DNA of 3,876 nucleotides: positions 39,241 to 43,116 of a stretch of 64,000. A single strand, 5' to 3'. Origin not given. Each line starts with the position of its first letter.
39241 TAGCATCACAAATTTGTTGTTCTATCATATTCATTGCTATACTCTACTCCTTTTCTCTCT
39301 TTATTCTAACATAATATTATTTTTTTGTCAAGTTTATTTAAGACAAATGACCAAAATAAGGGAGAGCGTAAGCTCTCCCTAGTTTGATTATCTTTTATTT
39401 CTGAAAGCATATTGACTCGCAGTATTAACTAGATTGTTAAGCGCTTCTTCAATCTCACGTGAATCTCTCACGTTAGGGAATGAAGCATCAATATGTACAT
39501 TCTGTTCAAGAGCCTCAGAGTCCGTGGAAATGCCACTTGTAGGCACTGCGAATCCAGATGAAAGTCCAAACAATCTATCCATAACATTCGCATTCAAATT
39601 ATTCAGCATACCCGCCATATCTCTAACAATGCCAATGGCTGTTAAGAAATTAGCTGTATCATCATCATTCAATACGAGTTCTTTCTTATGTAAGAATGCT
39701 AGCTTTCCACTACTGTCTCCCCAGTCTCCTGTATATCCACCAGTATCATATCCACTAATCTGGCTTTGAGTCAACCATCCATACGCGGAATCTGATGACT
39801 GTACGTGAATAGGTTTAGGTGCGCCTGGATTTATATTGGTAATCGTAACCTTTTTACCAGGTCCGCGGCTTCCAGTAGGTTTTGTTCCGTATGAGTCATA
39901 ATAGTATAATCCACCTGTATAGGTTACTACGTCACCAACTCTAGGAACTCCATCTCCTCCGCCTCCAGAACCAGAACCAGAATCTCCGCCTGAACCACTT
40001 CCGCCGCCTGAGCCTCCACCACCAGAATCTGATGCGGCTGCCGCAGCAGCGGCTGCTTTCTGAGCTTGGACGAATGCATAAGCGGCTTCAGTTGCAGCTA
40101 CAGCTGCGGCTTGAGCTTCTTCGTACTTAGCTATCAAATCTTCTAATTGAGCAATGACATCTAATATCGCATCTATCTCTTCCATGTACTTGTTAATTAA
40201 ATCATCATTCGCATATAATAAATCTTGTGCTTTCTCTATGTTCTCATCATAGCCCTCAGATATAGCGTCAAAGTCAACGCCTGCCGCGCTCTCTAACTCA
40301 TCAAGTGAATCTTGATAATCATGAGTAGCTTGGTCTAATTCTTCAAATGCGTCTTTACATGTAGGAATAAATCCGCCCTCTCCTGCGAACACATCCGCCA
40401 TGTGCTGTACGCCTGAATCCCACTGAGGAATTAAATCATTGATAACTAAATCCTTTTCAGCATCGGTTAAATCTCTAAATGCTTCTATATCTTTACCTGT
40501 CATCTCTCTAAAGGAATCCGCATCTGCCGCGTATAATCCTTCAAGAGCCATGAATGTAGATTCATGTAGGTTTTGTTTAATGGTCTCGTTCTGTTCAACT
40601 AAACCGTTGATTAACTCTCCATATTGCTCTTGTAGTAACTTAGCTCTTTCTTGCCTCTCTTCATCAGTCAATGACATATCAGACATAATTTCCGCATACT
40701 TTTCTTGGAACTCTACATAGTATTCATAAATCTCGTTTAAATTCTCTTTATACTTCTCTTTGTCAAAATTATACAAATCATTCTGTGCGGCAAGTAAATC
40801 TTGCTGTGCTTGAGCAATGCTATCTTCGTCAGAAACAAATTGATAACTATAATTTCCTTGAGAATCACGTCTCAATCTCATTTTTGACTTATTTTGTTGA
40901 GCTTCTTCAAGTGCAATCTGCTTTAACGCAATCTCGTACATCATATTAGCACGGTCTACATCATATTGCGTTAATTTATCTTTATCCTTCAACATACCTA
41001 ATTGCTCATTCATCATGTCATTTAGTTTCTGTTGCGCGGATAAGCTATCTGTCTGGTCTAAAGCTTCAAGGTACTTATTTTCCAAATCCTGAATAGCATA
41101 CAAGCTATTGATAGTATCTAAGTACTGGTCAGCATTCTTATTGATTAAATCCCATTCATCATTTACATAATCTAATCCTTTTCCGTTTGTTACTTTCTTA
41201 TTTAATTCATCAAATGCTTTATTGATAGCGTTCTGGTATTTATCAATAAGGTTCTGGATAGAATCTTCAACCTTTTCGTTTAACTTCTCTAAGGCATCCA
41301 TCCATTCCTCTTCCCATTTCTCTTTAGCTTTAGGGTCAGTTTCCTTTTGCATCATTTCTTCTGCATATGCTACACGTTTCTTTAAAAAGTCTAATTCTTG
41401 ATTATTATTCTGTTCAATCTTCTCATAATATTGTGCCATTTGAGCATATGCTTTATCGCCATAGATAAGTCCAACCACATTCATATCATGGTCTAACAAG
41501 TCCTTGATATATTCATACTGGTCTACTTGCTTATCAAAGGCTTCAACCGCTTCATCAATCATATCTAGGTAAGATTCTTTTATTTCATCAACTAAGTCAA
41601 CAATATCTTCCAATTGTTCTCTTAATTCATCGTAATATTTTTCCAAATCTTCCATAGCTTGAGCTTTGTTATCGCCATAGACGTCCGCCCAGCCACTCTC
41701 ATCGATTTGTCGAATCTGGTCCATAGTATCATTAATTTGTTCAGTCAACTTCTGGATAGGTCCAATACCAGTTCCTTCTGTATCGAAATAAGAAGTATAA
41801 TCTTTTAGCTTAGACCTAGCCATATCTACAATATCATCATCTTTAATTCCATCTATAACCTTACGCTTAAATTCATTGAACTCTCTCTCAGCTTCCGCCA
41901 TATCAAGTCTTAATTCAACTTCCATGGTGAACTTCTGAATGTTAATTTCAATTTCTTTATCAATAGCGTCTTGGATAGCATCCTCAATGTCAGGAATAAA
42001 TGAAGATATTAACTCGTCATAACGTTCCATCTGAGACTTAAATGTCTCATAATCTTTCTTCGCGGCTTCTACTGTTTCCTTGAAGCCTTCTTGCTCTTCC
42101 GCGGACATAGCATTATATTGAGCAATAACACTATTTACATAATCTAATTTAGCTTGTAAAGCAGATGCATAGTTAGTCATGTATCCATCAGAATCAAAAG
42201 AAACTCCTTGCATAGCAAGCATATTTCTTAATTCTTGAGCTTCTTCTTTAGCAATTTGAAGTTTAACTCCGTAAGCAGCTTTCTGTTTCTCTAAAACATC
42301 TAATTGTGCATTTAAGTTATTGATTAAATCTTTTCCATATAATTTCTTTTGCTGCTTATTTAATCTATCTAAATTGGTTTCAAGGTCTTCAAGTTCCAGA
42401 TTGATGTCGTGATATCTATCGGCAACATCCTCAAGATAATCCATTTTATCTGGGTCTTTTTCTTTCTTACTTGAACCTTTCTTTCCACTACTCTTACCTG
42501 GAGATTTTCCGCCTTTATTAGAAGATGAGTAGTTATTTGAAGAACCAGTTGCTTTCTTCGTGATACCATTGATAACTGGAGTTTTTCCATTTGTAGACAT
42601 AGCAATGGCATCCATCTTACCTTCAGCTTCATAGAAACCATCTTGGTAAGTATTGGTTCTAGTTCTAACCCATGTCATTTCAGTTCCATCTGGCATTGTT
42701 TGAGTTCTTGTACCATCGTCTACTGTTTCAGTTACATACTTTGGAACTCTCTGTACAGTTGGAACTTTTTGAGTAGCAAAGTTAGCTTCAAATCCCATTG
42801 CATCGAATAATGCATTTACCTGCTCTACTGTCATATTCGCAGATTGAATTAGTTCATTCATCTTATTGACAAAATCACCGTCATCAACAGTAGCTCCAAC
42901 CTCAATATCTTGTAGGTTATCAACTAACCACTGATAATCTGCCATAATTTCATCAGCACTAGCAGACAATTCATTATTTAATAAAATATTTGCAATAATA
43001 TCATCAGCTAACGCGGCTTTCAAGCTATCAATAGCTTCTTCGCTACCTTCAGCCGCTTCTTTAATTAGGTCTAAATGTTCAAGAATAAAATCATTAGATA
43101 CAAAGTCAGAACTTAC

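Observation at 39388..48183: Exceptionally long tape-measure protein (2931 aa)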

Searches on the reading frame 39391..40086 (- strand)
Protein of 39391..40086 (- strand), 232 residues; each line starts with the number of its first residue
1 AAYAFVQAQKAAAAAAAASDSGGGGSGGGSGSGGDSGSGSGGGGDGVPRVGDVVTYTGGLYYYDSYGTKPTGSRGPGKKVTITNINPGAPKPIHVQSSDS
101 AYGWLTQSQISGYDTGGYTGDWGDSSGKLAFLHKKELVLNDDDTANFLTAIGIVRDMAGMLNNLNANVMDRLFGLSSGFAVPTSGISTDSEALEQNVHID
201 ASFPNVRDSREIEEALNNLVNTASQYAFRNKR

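Call 26: search_protein_families(library=pfam, proteins=[window:39391-40086:-], max_evalue=10)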
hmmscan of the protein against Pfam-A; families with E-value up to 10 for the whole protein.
window:39391-40086:- (232 aa): 0 families

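Call 40: search_solved_structures(query=A1, max_evalue=1, show_alignments=3)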
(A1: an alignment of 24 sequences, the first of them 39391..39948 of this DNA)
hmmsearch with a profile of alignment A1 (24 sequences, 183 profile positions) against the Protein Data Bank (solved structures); distinct sequences matched with E-value up to 1: 7.
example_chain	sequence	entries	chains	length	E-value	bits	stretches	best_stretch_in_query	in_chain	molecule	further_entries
6wvs_A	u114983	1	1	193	0.00095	22.5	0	91-112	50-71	DeNovoTIM15 hyperstable de novo TIM barrel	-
6wxo_A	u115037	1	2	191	0.16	15.2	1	73-112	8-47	TFD-HE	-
7vyt_L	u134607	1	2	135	0.35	14.1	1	14-40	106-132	MG1131 light chain variable region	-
8dkc_E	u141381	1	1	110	0.51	13.6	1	89-144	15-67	RNA polymerase Rpb6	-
6yqx_A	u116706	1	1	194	0.54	13.5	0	91-112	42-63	de novo designed TIM barrel DeNovoTIM13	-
7p12_A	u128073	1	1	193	0.75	13.1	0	91-112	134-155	DeNovoTIM13-SB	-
7v3d_A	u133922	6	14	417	0.95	12.7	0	5-39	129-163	Serine hydroxymethyltransferase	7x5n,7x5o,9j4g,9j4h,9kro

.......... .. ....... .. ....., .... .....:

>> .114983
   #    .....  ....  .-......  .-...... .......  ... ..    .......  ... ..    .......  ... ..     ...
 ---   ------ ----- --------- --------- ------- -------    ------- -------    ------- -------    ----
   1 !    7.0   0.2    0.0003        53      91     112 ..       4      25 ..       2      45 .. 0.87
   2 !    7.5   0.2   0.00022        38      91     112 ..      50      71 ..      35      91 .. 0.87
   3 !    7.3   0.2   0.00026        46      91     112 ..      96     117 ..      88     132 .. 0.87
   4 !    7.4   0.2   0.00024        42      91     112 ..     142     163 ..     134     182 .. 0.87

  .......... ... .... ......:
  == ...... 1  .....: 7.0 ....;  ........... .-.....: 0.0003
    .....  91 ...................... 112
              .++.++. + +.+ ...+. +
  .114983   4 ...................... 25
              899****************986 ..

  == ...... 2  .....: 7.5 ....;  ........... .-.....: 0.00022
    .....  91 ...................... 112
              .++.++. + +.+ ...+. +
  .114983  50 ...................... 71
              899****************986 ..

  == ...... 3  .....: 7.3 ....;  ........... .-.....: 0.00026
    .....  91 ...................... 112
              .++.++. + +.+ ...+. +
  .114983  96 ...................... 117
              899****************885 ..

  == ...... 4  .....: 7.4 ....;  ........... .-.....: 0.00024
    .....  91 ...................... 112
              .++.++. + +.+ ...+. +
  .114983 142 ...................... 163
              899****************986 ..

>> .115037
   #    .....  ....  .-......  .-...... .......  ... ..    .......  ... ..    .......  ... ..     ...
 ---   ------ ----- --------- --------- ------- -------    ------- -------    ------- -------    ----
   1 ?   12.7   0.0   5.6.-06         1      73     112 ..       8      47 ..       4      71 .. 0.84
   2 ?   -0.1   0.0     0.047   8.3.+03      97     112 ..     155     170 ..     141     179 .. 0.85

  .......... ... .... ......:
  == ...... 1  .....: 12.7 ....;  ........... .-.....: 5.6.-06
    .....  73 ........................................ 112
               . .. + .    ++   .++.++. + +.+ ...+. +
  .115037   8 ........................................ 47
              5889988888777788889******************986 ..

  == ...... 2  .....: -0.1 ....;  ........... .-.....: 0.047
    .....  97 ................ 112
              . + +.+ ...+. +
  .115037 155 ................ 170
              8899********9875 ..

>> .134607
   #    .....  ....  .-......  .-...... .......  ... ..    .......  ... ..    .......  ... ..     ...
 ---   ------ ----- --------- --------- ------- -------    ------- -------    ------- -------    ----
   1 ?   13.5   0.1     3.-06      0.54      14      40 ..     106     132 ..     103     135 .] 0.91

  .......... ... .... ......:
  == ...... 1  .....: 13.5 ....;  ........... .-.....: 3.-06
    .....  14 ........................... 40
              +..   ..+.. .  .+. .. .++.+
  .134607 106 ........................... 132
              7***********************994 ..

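Call 44: predict_structure(alignment_id=A1)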
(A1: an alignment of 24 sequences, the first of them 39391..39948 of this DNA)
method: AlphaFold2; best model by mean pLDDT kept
length: 186 residues; sequences in the alignment: 24
mean_pLDDT: 60.4   pTM: 0.36
mean pLDDT of the five models: 60.4, 59.1, 59.0, 55.6, 54.7
residues with pLDDT >= 90: 14; 70-90: 52; 50-70: 27; < 50: 93
segments of 3 or more residues with pLDDT < 50: 68-156
pLDDT, mean of each block of 10 residues (from residue 1): 84 86 78 88 90 82 71 43 40 44 45 45 47 41 41 47 64 59 49
secondary structure, 60 per line:
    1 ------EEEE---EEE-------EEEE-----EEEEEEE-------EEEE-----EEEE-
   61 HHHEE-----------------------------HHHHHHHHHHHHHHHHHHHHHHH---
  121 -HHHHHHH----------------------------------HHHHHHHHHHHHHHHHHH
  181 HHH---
elements in order: E7-10 E14-16 E24-27 E33-39 E47-50 E56-59 H95-117 H122-128 H163-183
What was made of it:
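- On Bacterial SH3 (SH3b) cell-wall-binding domains (Pfam SH3_3 / SH3_4 / SH3_5 etc.): Six strands with pLDDT 71-90 (call 44).
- The SH3-like barrel has pLDDT 71-90 (call 44).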

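Call 47: fold_search(model_id=the predicted structure, library=pdb)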
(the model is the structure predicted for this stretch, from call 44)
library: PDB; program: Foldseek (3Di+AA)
matches with E <= 10: 625; with E <= 0.001: 0
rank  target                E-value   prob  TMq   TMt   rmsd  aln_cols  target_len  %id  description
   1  2pvd_B                2.1e-02  1.00  0.25  0.58   6.0        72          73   15  Crystal srtucture of the reduced ferredoxin:thioredoxin reductase (released 2007-07-10)
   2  1dj7_B                3.6e-02  1.00  0.25  0.58   6.1        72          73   15  CRYSTAL STRUCTURE OF FERREDOXIN THIOREDOXIN REDUCTASE (released 2000-02-14)
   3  2pu9_B                3.8e-02  1.00  0.25  0.58   6.1        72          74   17  Crystal srtucture of the binary complex between ferredoxin: thioredoxin reductase and thioredoxin f (released 2007-07-10)
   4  5mo4                  5.5e-02  0.98  0.23  0.11   4.8        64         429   19  ABL1 kinase (T334I_D382N) in complex with asciminib and nilotinib (released 2017-04-05)
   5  2evr                  8.7e-02  0.99  0.28  0.24   2.8        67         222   15  CRYSTAL STRUCTURE OF A PUTATIVE GAMMA-D-GLUTAMYL-L-DIAMINO ACID ENDOPEPTIDASE (NPUN_R0659) FROM NOSTOC PUNCTIFORME PCC 7 (released 2005-11-22)
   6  1opk                  8.7e-02  0.97  0.23  0.11   4.8        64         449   19  Structural basis for the auto-inhibition of c-Abl tyrosine kinase (released 2003-04-08)
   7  8ssn_B                9.8e-02  0.99  0.26  0.13   3.2        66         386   17  Abl kinase in complex with SKI and asciminib (released 2023-09-06)
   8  2egc_MODEL_1_A        1.1e-01  0.87  0.24  0.49   6.4        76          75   16  Solution structure of the fifth SH3 domain from human KIAA0418 protein (released 2007-08-28)
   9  3eg1_A                1.2e-01  0.99  0.26  0.69   3.0        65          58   15  Crystal structure of the N114Q mutant of ABL-SH3 domain complexed with a designed high-affinity peptide ligand: implic (released 2009-09-15)
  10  1opl_A                1.2e-01  0.95  0.23  0.10   4.9        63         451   19  Structural basis for the auto-inhibition of c-Abl tyrosine kinase (released 2003-04-08)
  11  3egu                  1.4e-01  0.98  0.24  0.65   2.8        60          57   17  Crystal structure of the N114A mutant of ABL-SH3 domain (released 2009-09-15)
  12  5np3_D                1.4e-01  0.97  0.24  0.62   3.6        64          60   19  Abl2 SH3 (released 2018-05-16)
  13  2pvg_B                1.5e-01  0.98  0.25  0.59   6.1        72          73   17  Crystal srtucture of the binary complex between ferredoxin and ferredoxin:thioredoxin reductase (released 2007-07-10)
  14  2o88_B                1.6e-01  0.98  0.24  0.67   2.8        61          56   16  Crystal structure of the N114A mutant of ABL-SH3 domain complexed with a designed high-affinity peptide ligand: implic (released 2007-05-01)
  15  8ssn_A                1.6e-01  0.94  0.24  0.12   4.9        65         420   20  Abl kinase in complex with SKI and asciminib (released 2023-09-06)
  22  4krt_A                1.9e-01  0.94  0.26  0.15   3.9        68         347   12  X-ray structure of endolysin from clostridium perfringens phage phiSM101 (released 2014-04-02)
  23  2hbw                  2.0e-01  0.99  0.27  0.23   2.1        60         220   17  Crystal structure of a putative endopeptidase (ava_3396) from anabaena variabilis atcc 29413 at 1.05 A resolution (released 2006-08-08)
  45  4krt_B                2.8e-01  0.96  0.27  0.16   3.7        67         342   13  X-ray structure of endolysin from clostridium perfringens phage phiSM101 (released 2014-04-02)
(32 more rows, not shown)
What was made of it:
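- On Bacterial SH3 (SH3b) cell-wall-binding domains (Pfam SH3_3 / SH3_4 / SH3_5 etc.): PDB hits to Abl SH3 (TMt 0.6-0.69), and to 2evr, 2hbw and 4krt SH3b (call 47).
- Its PDB hits are to SH3 and SH3b domains of NlpC/P60 enzymes and the phiSM101 endolysin (call 47).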

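Call 67: fold_search(model_id=the predicted structure, library=viral)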
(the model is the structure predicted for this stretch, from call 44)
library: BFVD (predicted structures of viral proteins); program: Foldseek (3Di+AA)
matches with E <= 10: 255; with E <= 0.001: 3
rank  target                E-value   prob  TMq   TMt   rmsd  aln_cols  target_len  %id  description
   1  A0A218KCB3            2.5e-05  1.00  0.30  0.14  12.0       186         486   21  SH3b domain-containing protein [Bacillus phage PBC2]
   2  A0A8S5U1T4            4.0e-05  1.00  0.32  0.15   1.5        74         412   34  43 kDa tail protein [Siphoviridae sp. ctdHi7]
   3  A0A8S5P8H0            5.1e-05  1.00  0.29  0.25  16.6       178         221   25  Uncharacterized protein [Siphoviridae sp. ctsUY14]
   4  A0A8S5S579            1.4e-03  1.00  0.30  0.18   1.4        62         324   24  SH3 domain protein [Myoviridae sp. cthAo37]
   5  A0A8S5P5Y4            9.9e-03  1.00  0.33  0.18   3.2        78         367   26  LysM [Siphoviridae sp. ctsUY14]
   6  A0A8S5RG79            1.3e-02  1.00  0.27  0.13   3.0        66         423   29  lysozyme [virus sp. ctiha2]
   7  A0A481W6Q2            1.3e-02  1.00  0.28  0.56   5.9        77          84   13  Uncharacterized protein [Pseudomonas phage Psa21]
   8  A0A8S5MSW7            3.2e-02  0.99  0.22  0.51   7.7        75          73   20  YorP protein [Podoviridae sp. ctwV53]
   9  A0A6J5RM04            3.6e-02  1.00  0.29  0.15   3.9        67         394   16  Curli production assembly/transport protein CsgG [uncultured Caudovirales phage]
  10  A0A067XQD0            4.5e-02  1.00  0.25  0.63   6.0        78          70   14  (no name in the UniProt tables at hand)
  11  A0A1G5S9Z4            5.1e-02  0.94  0.22  0.20  11.6        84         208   15  (no name in the UniProt tables at hand)
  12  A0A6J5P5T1            5.4e-02  1.00  0.28  0.50   3.9        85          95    9  Uncharacterized protein [uncultured Caudovirales phage]
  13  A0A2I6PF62            5.7e-02  1.00  0.25  0.40   5.4        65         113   18  Uncharacterized protein [Proteus phage phiP4-3]
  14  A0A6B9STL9            5.7e-02  1.00  0.28  0.18   3.2        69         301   13  Peptidoglycan hydrolase [Butyrivibrio phage Arawn]
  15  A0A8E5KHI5            6.1e-02  1.00  0.26  0.63   3.3        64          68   19  Uncharacterized protein [Ralstonia phage vB_RsoP_BMB50]
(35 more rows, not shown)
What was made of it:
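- On Bacterial SH3 (SH3b) cell-wall-binding domains (Pfam SH3_3 / SH3_4 / SH3_5 etc.): BFVD hits to an SH3b protein (E 2.5e-5), a tail protein (rmsd 1.5 A) and an SH3 domain protein (rmsd 1.4 A) (call 67).
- Its BFVD hits are to an SH3b protein, a '43 kDa tail protein' (rmsd 1.5 A over 74 columns) and an SH3 domain protein, with E-values from 2.5e-5 to 1.4e-3 (call 67).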

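Call 78: search_protein_families(library=phrogs, proteins=[window:39391-39948:-], max_evalue=0.01)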
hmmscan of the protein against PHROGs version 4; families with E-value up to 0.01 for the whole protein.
window:39391-39948:- (186 aa): 4 families
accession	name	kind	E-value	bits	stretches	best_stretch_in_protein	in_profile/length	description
phrog_34405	-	tail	8.6e-16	57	1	64-181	2553-2672/2675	tail length tape measure protein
phrog_4211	-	tail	1.1e-13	50.2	1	37-161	2491-2606/2625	tail length tape measure protein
phrog_12717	-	tail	0.002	19.2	1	86-118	2-34/81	tail length tape measure protein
phrog_20388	-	lysis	0.0065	16.5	1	3-65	462-526/527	endolysin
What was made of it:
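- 39748..39939 (-): SH3b-like six-stranded small barrel, aa 2749-2812. AF2 pLDDT 71-90 (call 44); Foldseek against PDB and BFVD (calls 47, 67); weak match to the C-terminus of an endolysin PHROG (call 78)
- On Bacterial SH3 (SH3b) cell-wall-binding domains (Pfam SH3_3 / SH3_4 / SH3_5 etc.): The only hint is E=0.0065 to the C-terminus of an endolysin PHROG (call 78).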

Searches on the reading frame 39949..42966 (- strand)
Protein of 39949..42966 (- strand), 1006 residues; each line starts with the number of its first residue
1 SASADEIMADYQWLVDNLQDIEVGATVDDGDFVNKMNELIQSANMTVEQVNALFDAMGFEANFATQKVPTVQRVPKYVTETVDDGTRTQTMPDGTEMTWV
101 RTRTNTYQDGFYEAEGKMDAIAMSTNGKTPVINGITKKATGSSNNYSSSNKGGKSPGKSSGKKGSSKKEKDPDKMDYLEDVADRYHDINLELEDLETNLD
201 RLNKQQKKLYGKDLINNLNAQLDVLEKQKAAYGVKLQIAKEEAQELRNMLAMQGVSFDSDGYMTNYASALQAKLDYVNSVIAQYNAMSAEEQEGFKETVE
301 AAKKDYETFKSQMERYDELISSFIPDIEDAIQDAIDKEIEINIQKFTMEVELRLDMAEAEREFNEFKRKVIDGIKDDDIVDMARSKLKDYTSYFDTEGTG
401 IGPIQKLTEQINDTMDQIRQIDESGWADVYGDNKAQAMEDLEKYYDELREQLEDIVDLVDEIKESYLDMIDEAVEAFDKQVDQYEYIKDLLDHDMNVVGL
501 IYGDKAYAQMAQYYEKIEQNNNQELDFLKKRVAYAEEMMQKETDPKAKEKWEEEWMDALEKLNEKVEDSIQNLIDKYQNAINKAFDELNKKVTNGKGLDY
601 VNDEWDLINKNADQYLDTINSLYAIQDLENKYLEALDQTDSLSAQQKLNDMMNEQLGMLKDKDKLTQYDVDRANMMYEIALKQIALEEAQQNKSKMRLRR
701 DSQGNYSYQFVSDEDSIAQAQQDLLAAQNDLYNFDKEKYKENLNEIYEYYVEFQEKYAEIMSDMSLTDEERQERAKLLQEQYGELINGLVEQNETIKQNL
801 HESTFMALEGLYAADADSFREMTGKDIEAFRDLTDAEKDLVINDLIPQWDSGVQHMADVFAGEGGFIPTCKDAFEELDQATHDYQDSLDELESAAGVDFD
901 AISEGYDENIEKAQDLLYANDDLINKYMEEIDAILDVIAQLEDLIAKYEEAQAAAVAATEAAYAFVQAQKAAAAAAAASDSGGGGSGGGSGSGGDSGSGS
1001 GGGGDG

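Call 63: predict_structure(alignment_id=A2)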
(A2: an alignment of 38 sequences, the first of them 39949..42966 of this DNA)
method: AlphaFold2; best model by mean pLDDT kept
length: 1006 residues; sequences in the alignment: 38
mean_pLDDT: 62.5   pTM: 0.38
mean pLDDT of the five models: 62.5, 60.1, 55.7, 55.3, 55.2
residues with pLDDT >= 90: 9; 70-90: 437; 50-70: 312; < 50: 248
segments of 3 or more residues with pLDDT < 50: 1-5, 19-29, 58-82, 87-89, 94-99, 101-180, 350-381, 610-622, 844-848, 916-944, 977-1006
pLDDT, mean of each block of 10 residues (from residue 1): 45 54 43 56 56 52 34 31 45 47 37 27 24 22 25 30 29 34 78 86 78 78 87 89 87 85 85 85 79 80 86 89 86 78 63 44 43 43 58 59 71 76 75 74 71 64 58 58 68 72 74 80 73 69 65 76 82 85 83 71 54 33 58 70 72 72 60 75 72 57 61 67 71 72 77 82 76 83 76 72 61 56 56 57 50 72 76 83 83 74 56 49 32 38 51 56 61 51 33 30 31
secondary structure, 60 per line:
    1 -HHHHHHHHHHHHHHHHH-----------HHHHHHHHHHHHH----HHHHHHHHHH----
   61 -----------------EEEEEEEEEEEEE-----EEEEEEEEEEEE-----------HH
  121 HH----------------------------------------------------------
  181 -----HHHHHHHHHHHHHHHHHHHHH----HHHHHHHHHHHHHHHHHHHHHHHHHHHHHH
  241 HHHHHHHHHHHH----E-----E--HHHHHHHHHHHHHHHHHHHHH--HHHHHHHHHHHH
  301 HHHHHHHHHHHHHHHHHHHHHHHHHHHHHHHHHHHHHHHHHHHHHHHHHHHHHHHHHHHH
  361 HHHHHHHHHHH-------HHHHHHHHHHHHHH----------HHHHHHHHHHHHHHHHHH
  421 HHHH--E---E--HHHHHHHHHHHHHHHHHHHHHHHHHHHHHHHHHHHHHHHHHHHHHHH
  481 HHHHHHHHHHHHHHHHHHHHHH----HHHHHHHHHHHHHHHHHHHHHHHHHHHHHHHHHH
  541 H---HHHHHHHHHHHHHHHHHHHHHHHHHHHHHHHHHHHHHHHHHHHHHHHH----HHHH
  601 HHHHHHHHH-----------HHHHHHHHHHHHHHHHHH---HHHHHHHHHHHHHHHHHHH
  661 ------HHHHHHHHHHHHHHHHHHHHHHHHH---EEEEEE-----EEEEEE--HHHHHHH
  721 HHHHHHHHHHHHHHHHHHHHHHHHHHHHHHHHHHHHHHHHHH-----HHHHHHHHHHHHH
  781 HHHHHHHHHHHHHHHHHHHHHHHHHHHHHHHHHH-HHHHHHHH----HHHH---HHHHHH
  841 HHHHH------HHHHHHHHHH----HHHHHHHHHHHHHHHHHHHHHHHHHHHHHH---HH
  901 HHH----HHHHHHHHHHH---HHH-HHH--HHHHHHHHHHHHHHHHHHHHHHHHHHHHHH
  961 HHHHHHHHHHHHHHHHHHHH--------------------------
elements in order (helices of 4 or more, strands of 3 or more residues): H2-18 H30-42 H47-56 E78-90 E96-107 H119-122 H186-206 H211-252 H266-286 H289-371 H379-392 H403-424 H434-502 H507-541 H545-592 H597-609 H621-638 H642-660 H667-691 E695-700 E706-711 H714-762 H768-814 H816-823 H828-831 H835-845 H852-861 H866-895 H899-903 H908-918 H931-980
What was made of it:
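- On TP901-family phage tail tape measure protein (PF10145 / TIGR01760): AF2 model of aa 1740-2745 is mostly long helices (call 63).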

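Call 66: fold_search(model_id=the predicted structure, library=pdb)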
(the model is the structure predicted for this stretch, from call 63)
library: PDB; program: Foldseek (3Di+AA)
matches with E <= 10: 406; with E <= 0.001: 0
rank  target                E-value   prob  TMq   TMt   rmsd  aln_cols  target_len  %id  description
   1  9mg8_B                1.3e-02  0.82  0.09  0.20  33.2       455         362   13  Crystal Structure of b-iTHR-110 (released 2025-12-17)
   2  9gm7_A                4.0e-02  0.13  0.07  0.05  78.4       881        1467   12  MukBEF in a nucleotide-bound state with open neck gate (monomer) (released 2025-03-26)
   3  6z9l_A                4.8e-02  0.16  0.08  0.10  93.0       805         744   12  Enterococcal PrgA (released 2020-09-16)
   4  7ogt_B                5.5e-02  0.14  0.08  0.10  76.5       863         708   12  Folded elbow of cohesin (released 2021-07-28)
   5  9qe0_B                8.2e-02  0.10  0.06  0.05  62.3       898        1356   14  Neobacillus vireti Wadjet-II JetABC dimer (released 2025-06-25)
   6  7nyx_A                9.8e-02  0.12  0.08  0.06  82.1       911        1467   12  Cryo-EM structure of the MukBEF-MatP-DNA monomer (closed conformation) (released 2021-07-07)
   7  6ek7                  1.2e-01  0.44  0.09  0.22  48.8       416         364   15  YaxA from Yersinia enterocolitica (released 2018-05-16)
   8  4pju_A                1.2e-01  0.12  0.07  0.08  42.8       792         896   11  crystal structure of human Stromal Antigen 2 (SA2) in complex with Sister Chromatid Cohesion protein 1 (Scc1) (released 2014-08-27)
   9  8i4x_B                1.2e-01  0.08  0.07  0.06  82.0       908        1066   12  Cryo-EM structure of 5-subunit Smc5/6 (released 2024-06-26)
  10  8c6j_T                1.6e-01  0.06  0.06  0.06  41.3       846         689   10  Human spliceosomal PM5 C* complex (released 2023-07-12)
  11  6yvu_A                1.9e-01  0.10  0.08  0.07  62.0       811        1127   13  Condensin complex from S.cerevisiae ATP-free apo non-engaged state (released 2020-07-15)
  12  7ogt_A                2.3e-01  0.11  0.09  0.11  76.3       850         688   10  Folded elbow of cohesin (released 2021-07-28)
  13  9exz_C                2.5e-01  0.15  0.10  0.14  55.1       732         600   11  Efficient and scalable protein design using a relaxed sequence space (released 2024-10-16)
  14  4pjw_A                3.0e-01  0.09  0.07  0.08  42.9       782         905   12  crystal structure of human Stromal Antigen 2 (SA2) in complex with Sister Chromatid Cohesion protein 1 (Scc1), with bo (released 2014-08-27)
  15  7yqh_B                3.0e-01  0.07  0.06  0.06  87.0       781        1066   11  Cryo-EM structure of 8-subunit Smc5/6 (released 2024-01-31)
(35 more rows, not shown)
